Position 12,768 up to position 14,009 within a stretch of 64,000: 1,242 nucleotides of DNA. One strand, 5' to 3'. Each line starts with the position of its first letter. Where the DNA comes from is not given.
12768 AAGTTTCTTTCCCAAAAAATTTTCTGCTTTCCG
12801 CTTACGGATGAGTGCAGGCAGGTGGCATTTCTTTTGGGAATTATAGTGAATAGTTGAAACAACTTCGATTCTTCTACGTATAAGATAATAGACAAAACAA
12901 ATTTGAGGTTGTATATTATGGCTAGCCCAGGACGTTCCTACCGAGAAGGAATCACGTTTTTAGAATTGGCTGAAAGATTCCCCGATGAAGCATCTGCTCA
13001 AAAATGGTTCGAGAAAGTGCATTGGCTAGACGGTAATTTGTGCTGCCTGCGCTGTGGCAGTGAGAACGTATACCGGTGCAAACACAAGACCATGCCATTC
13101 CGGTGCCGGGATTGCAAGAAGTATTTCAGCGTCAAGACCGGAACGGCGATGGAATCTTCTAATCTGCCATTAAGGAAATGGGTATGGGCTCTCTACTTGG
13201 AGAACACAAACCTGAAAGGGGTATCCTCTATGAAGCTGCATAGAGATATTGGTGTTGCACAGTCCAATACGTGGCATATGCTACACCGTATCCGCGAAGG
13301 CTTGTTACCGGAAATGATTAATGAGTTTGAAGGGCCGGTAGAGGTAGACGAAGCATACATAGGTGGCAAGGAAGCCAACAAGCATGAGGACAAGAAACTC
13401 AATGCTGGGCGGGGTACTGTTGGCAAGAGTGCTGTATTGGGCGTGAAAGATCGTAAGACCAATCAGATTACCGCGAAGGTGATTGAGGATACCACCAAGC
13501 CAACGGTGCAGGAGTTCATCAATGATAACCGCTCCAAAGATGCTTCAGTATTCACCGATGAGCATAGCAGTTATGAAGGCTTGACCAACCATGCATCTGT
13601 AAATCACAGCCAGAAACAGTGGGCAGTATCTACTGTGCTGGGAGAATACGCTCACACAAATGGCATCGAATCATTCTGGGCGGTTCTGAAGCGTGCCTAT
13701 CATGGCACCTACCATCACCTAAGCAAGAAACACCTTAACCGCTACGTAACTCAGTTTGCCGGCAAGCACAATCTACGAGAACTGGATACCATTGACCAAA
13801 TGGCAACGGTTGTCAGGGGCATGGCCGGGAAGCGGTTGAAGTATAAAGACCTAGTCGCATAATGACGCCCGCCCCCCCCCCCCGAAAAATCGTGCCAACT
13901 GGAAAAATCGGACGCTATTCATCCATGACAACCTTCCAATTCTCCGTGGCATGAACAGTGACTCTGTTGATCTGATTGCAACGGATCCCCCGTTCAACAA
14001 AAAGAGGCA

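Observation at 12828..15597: IS1595-family transposon with intact 24-bp inverted repeats, an 8-bp target duplication and a methylase-HNH passenger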

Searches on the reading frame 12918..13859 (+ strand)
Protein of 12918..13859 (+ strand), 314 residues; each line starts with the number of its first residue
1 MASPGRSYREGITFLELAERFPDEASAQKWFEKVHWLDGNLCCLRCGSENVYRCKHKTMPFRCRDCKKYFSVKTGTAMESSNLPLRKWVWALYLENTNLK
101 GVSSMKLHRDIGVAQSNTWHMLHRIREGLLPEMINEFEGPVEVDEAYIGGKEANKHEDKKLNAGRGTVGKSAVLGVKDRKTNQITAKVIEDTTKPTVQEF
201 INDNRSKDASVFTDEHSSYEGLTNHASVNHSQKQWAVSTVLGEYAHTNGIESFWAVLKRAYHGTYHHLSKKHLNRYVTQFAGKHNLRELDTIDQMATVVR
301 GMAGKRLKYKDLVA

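Call 9: search_protein_families(library=pfam, proteins=[window:12918-13859:+], max_evalue=0.01)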
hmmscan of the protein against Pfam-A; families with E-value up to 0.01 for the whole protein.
window:12918-13859:+ (314 aa): 3 families
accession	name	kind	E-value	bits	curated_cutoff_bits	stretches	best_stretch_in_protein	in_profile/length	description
PF12762.13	DDE_Tnp_IS1595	-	1e-36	126.7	27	1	138-281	3-149/153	ISXO2-like transposase domain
PF12760.12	Zn_ribbon_IS1595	-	0.00041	20.7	25.4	1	22-68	1-45/46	Transposase zinc-ribbon domain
PF06044.18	DpnI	-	0.0054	16.8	26.7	0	35-76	26-69/183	Dam-replacing family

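Call 10: search_protein_families(library=ncbifam, proteins=[window:12918-13859:+], max_evalue=0.01)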
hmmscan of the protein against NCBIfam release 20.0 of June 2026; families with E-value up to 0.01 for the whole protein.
window:12918-13859:+ (314 aa): 3 families
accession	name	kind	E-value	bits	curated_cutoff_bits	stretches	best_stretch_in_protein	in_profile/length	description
NF033547.1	transpos_IS1595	equivalog_domain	9.5e-48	162.9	75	1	80-287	1-215/215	IS1595 family transposase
NF033558.1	transpos_IS1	equivalog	1.6e-05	25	100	1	43-127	1-81/199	IS1 family transposase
TIGR00294.2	TIGR00294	equivalog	7.6e-05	22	220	1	141-284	102-243/302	GTP cyclohydrolase MptA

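Call 12: find_encoding_contigs(protein=window:12918-13859:+, flank=6000, max_places=10)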
Protein window:12918-13859:+ (314 aa): no gene with exactly this product is on record in the collection.

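Call 40: search_protein_families(library=padloc, proteins=[window:12918-13859:+], max_evalue=0.01)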
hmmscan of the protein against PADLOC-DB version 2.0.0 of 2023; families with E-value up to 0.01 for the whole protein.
window:12918-13859:+ (314 aa): 0 families

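Call 44: find_homologous_proteins(query=window:12918-13859:+, max_evalue=1e-20)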
Query window:12918-13859:+ (314 aa): 7999 proteins with E <= 1e-20 among 8000 candidates; the best 120 are listed.
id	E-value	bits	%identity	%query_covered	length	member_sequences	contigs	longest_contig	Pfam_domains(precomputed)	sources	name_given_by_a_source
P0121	6.7e-205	697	95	100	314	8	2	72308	PF12762.14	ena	-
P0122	1.3e-193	660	89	100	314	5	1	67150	PF12760.13,PF12762.14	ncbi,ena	-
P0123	9.6e-193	657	88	100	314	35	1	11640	PF12760.13,PF12762.14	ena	-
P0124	1.8e-183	627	86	100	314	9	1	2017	PF12760.13,PF12762.14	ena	-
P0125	1.7e-182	624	86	100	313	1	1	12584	PF12760.13,PF12762.14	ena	-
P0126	7.3e-180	615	83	100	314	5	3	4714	PF12760.13,PF12762.14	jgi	-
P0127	1.4e-176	604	80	100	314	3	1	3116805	PF12762.14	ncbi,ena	-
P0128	2.2e-174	597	80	100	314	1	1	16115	PF12760.13,PF12762.14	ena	-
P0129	8.6e-169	579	80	100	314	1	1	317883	PF12762.14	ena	-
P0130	2.2e-163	561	77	99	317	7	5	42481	PF12760.13,PF12762.14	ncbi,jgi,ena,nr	ncbi:MAG: IS1595 family transposase [Bacteroidetes bacterium]|nr:IS1595 family transposase [Bacteroi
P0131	8.7e-160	549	74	100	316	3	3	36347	PF12760.13,PF12762.14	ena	-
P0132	1.9e-158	545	73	99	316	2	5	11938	PF12760.13,PF12762.14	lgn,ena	-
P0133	1.8e-156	538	74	99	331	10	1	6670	PF12760.13,PF12762.14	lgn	-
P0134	3.7e-156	537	74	99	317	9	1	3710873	PF12760.13,PF12762.14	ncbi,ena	-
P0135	1.6e-155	535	72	99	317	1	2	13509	PF12760.13,PF12762.14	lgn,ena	-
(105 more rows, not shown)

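Call 45: find_encoding_contigs(protein=P0121, flank=5000, max_places=6)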
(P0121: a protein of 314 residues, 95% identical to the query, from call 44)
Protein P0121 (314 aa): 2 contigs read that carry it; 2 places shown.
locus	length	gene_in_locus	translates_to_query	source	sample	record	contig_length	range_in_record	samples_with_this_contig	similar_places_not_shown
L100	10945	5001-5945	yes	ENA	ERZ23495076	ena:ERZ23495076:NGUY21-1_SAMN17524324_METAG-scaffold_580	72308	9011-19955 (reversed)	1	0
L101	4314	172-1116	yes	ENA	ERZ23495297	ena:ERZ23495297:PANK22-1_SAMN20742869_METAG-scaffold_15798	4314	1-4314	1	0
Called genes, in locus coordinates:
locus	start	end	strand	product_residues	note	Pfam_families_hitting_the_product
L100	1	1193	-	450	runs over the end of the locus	PF01773:Nucleos_tra2_N, PF07670:Gate, PF07662:Nucleos_tra2_C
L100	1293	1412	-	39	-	-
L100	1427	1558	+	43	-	-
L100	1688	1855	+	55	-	-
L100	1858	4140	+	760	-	PF00580:UvrD-helicase, PF13245:AAA_19, PF13604:AAA_30 (faint), PF01443:Viral_helicase1 (faint), PF13361:UvrD_C, PF13538:UvrD_C_2 (faint), PF21196:PcrA_UvrD_tudor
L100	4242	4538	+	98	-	-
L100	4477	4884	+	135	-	-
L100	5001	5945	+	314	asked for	PF12762:DDE_Tnp_IS1595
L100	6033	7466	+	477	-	PF01555:N6_N4_Mtase, PF01844:HNH, PF13395:HNH_4 (weak), PF14279:HNH_5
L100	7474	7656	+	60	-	-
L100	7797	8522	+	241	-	-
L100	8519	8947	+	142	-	-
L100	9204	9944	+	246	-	-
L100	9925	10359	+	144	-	-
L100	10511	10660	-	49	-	-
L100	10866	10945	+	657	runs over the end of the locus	PF16177:ACAS_N, PF00501:AMP-binding, PF13193:AMP-binding_C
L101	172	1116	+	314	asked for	PF12762:DDE_Tnp_IS1595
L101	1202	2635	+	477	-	PF01555:N6_N4_Mtase, PF01844:HNH, PF13395:HNH_4 (weak), PF14279:HNH_5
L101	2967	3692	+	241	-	-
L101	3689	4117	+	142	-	-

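Call 46: find_encoding_contigs(protein=P0122, flank=5000, max_places=6)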
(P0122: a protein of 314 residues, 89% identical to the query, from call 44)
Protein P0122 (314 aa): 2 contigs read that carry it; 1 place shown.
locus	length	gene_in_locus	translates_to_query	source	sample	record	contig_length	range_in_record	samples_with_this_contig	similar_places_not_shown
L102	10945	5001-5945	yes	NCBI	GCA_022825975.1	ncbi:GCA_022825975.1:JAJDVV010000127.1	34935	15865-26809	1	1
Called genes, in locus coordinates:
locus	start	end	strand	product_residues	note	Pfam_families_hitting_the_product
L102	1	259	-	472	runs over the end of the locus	PF13727:CoA_binding_3, PF02397:Bac_transf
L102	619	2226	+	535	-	PF14052:Caps_assemb_Wzi (faint)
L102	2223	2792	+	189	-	-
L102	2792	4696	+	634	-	-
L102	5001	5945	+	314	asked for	PF12760:Zn_ribbon_IS1595 (weak), PF12762:DDE_Tnp_IS1595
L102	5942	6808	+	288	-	PF01555:N6_N4_Mtase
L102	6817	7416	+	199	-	-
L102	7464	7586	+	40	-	-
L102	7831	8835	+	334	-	PF01555:N6_N4_Mtase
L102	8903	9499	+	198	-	PF08780:NTase_sub_bind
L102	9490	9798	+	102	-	PF01909:NTP_transf_2 (weak), PF18765:Polbeta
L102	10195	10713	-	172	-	PF06491:Disulph_isomer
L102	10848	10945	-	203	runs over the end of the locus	PF01243:PNPOx_N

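Call 47: find_encoding_contigs(protein=P0123, flank=5000, max_places=6)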
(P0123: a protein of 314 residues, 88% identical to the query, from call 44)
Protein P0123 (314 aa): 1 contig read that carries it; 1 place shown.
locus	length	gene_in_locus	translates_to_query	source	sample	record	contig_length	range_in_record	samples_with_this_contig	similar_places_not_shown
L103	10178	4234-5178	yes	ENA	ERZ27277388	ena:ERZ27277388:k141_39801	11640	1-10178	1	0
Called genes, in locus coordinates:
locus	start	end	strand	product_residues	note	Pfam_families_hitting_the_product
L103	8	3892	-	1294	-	PF02384:N6_Mtase (weak), PF20473:MmeI_Mtase, PF07669:Eco57I, PF20473:MmeI_Mtase, PF20466:MmeI_TRD (weak)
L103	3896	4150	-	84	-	-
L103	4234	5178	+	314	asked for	PF12760:Zn_ribbon_IS1595 (weak), PF12762:DDE_Tnp_IS1595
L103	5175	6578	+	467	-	PF02086:MethyltransfD12 (faint), PF01555:N6_N4_Mtase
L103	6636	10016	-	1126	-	PF00176:SNF2-rel_dom, PF04851:ResIII (faint), PF00271:Helicase_C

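Call 60: search_protein_families(library=pfam, proteins=[L100:7797-8519:+, L100:8519-8944:+, L102:5942-6805:+, L102:6817-7413:+, L103:5175-6575:+, L100:7474-7653:+], max_evalue=0.01)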
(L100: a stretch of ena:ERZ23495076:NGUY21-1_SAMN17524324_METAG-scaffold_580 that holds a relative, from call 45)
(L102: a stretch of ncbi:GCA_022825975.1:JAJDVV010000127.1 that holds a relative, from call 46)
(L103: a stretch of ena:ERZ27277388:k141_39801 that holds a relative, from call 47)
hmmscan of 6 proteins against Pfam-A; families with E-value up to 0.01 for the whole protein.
L100:7797-8519:+ (241 aa): 0 families

L100:8519-8944:+ (142 aa): 1 family
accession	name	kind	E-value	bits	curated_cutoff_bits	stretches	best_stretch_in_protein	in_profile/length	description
PF25592.1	DUF7937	-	0.0042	16.4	31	1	28-118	307-397/402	Domain of unknown function (DUF7937)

L102:5942-6805:+ (288 aa): 2 families
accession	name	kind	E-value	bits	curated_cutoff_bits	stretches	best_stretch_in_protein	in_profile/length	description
PF01555.25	N6_N4_Mtase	-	4.7e-35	122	26.7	1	27-281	2-221/221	DNA methylase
PF13847.12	Methyltransf_31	-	0.0009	19.4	27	0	8-84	58-120/145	Methyltransferase domain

L102:6817-7413:+ (199 aa): 0 families

L103:5175-6575:+ (467 aa): 6 families
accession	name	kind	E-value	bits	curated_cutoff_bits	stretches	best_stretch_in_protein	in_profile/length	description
PF01555.25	N6_N4_Mtase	-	2.1e-49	168.9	26.7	1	24-297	1-219/221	DNA methylase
PF02086.21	MethyltransfD12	-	7e-06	26.4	22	1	21-57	173-211/253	D12 class N6 adenine-specific DNA methyltransferase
PF04471.18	Mrr_cat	-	0.00038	21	21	1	326-427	5-107/115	Restriction endonuclease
PF13847.12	Methyltransf_31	-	0.001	19.2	27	0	258-304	2-51/145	Methyltransferase domain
PF03602.21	Cons_hypoth95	-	0.0016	18.6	24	0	20-42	110-132/182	Conserved hypothetical protein 95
PF08242.18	Methyltransf_12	-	0.0093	17.1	30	0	97-121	73-97/98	Methyltransferase domain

L100:7474-7653:+ (60 aa): 0 families

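Call 66: find_encoding_contigs(protein=P0127, flank=4000, max_places=5)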
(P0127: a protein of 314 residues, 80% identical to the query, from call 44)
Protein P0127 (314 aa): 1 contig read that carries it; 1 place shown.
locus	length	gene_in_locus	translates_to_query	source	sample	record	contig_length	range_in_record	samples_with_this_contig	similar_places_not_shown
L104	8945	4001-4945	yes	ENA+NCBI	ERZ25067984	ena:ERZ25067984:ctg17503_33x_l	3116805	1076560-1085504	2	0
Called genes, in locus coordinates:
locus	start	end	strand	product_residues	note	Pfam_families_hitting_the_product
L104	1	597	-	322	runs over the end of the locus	PF01745:IPT, PF01715:IPPT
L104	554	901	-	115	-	PF00581:Rhodanese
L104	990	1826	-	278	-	-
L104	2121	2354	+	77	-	PF11536:DUF3226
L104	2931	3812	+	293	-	PF02899:Phage_int_SAM_1, PF13495:Phage_int_SAM_4 (weak), PF00589:Phage_integrase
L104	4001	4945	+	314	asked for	PF12762:DDE_Tnp_IS1595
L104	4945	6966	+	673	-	PF04313:HSDR_N (weak), PF02384:N6_Mtase, PF01170:UPF0020, PF07669:Eco57I (weak)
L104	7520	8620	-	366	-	PF03215:Rad17 (weak), PF00005:ABC_tran, PF17912:OB_MalK (weak)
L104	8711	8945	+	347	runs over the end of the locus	PF00356:LacI, PF00532:Peripla_BP_1, PF13407:Peripla_BP_4 (weak), PF13377:Peripla_BP_3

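Call 67: find_encoding_contigs(protein=P0130, flank=4000, max_places=6)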
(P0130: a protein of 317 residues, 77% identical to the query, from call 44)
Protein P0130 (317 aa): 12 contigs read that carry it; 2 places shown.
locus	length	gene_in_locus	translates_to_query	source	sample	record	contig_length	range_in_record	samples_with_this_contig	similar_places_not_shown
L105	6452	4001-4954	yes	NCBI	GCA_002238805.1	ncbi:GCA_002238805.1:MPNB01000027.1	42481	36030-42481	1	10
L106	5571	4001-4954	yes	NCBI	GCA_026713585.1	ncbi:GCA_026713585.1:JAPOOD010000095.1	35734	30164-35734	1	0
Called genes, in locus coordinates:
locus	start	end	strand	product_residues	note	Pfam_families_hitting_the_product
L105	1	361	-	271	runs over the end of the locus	PF01555:N6_N4_Mtase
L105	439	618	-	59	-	-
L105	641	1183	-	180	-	-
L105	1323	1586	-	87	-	PF10711:DUF2513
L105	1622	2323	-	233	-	PF12762:DDE_Tnp_IS1595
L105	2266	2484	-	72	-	-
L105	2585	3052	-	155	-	PF01610:DDE_Tnp_ISL3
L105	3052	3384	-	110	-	PF01610:DDE_Tnp_ISL3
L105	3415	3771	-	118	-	PF14690:Zn_ribbon_ISL3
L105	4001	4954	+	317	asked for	PF12760:Zn_ribbon_IS1595, PF12762:DDE_Tnp_IS1595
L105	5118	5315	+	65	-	-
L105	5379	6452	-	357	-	?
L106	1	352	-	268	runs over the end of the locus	PF01555:N6_N4_Mtase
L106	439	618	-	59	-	-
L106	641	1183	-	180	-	-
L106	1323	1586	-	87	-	PF10711:DUF2513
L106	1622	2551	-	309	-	PF12760:Zn_ribbon_IS1595, PF12762:DDE_Tnp_IS1595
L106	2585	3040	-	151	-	PF01610:DDE_Tnp_ISL3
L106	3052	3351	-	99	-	PF01610:DDE_Tnp_ISL3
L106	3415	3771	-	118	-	PF14690:Zn_ribbon_ISL3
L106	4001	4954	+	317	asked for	PF12760:Zn_ribbon_IS1595, PF12762:DDE_Tnp_IS1595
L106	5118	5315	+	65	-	-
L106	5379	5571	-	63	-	?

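Call 69: search_protein_families(library=pfam, proteins=[L104:4945-6963:+, L105:5118-5312:+], max_evalue=0.01)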
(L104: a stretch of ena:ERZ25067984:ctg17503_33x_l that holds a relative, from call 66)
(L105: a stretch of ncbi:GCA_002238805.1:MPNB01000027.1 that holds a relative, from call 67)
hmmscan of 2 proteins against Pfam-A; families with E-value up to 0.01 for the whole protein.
L104:4945-6963:+ (673 aa): 6 families
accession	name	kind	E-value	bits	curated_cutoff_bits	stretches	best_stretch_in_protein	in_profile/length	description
PF02384.22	N6_Mtase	-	1.8e-50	172.4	20.4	1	281-576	2-302/311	N-6 DNA Methylase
PF01170.24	UPF0020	-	8.9e-12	45.6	22.3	1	314-423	16-136/197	RMKL-like, methyltransferase domain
PF04313.20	HSDR_N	-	2.4e-08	34.5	25.1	1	25-113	100-179/198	Type I restriction enzyme R protein N terminus (HSDR_N)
PF07669.17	Eco57I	-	1.5e-06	28.9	25.3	1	390-487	56-165/171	Eco57I restriction-modification methylase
PF20473.4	MmeI_Mtase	-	0.0018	17.9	27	1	328-386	21-85/259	MmeI, DNA-methyltransferase domain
PF03602.21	Cons_hypoth95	-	0.0042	17.2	24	0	317-422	31-127/182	Conserved hypothetical protein 95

L105:5118-5312:+ (65 aa): 0 families

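Call 70: search_protein_families(library=padloc, proteins=[L102:6817-7413:+, L100:7797-8519:+, L100:8519-8944:+, L104:4945-6963:+, L103:5175-6575:+], max_evalue=0.001)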
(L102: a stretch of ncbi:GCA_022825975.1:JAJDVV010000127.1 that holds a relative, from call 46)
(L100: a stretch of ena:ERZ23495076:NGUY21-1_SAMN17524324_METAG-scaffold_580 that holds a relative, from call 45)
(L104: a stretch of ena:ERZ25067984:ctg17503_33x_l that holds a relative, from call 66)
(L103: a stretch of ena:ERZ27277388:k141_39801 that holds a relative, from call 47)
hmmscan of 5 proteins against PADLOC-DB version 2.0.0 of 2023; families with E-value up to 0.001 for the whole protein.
L102:6817-7413:+ (199 aa): 0 families

L100:7797-8519:+ (241 aa): 0 families

L100:8519-8944:+ (142 aa): 0 families

L104:4945-6963:+ (673 aa): 55 families (the best 25 are shown)
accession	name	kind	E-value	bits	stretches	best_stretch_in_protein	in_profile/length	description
PDLC03021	MTase_I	-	4.7e-72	241.4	1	169-582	7-457/491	Type I methyltransferase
PDLC03026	MTase_I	-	1.3e-54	184.2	1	167-513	8-361/487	Type I methyltransferase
PDLC04134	mad2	-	2.6e-46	156.5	1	60-542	41-481/492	mads_2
PDLC03025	MTase_I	-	1.5e-43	147.3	1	170-518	8-382/569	Type I methyltransferase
PDLC03018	MTase_I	-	2.2e-42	143.4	3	251-349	255-350/749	Type I methyltransferase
PDLC03317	MTase_II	-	1.2e-36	124.4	1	65-508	51-531/831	Type II methyltransferase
PDLC03036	MTase_I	-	9.2e-32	108.2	1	298-561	207-481/635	Type I methyltransferase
PDLC03318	MTase_II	-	4.5e-29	99.3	2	240-395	279-455/723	Type II methyltransferase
PDLC03218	MTase_II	-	1.2e-28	98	1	259-512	223-486/532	Type II methyltransferase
PDLC03031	MTase_I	-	3.5e-28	96.3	1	274-426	156-303/834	Type I methyltransferase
PDLC03027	MTase_I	-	1e-25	88.4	1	268-520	121-380/810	Type I methyltransferase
PDLC03022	MTase_I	-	2e-25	87.3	1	263-529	143-425/857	Type I methyltransferase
PDLC03030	MTase_I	-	3.5e-24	83.2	1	87-423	117-468/670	Type I methyltransferase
PDLC03035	MTase_I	-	4.7e-24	82.9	1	232-420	103-286/653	Type I methyltransferase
PDLC03240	MTase_II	-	1.8e-23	81.2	1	262-505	138-379/511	Type II methyltransferase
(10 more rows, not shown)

L103:5175-6575:+ (467 aa): 69 families (the best 25 are shown)
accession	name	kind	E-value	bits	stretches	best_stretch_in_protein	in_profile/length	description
PDLC03339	MTase_II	-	1e-55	187.1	3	219-302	189-271/399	Type II methyltransferase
PDLC03300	MTase_II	-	1.2e-52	176.9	1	5-306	12-280/302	Type II methyltransferase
PDLC03299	MTase_II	-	1.8e-48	163.5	2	100-299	61-255/296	Type II methyltransferase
PDLC03371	MTase_II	-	3.3e-44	149.4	2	100-296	69-247/260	Type II methyltransferase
PDLC03635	MTase_III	-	1.2e-40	137.9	2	216-295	485-566/708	Type III methyltransferase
PDLC03636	MTase_III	-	5.1e-40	135.8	2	101-201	96-193/575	Type III methyltransferase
PDLC03354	MTase_II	-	8.1e-40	135.1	2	220-305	306-386/425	Type II methyltransferase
PDLC03633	MTase_III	-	2.3e-36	123.7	1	90-344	141-394/616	Type III methyltransferase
PDLC03638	MTase_III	-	6.4e-33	112.1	2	223-316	600-692/816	Type III methyltransferase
PDLC03216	MTase_II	-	5e-31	106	2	99-304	70-257/364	Type II methyltransferase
PDLC03644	MTase_III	-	2.2e-29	100.6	2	101-220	109-222/542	Type III methyltransferase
PDLC03230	MTase_II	-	4.4e-29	99.9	1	100-296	78-277/360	Type II methyltransferase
PDLC03738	oMTase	-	1e-26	91.5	2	100-295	80-259/376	orphan methyltransferase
PDLC03320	MTase_II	-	6.3e-26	89.2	1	100-299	78-272/289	Type II methyltransferase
PDLC03238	MTase_II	-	8.9e-25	85.6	2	100-307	170-368/428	Type II methyltransferase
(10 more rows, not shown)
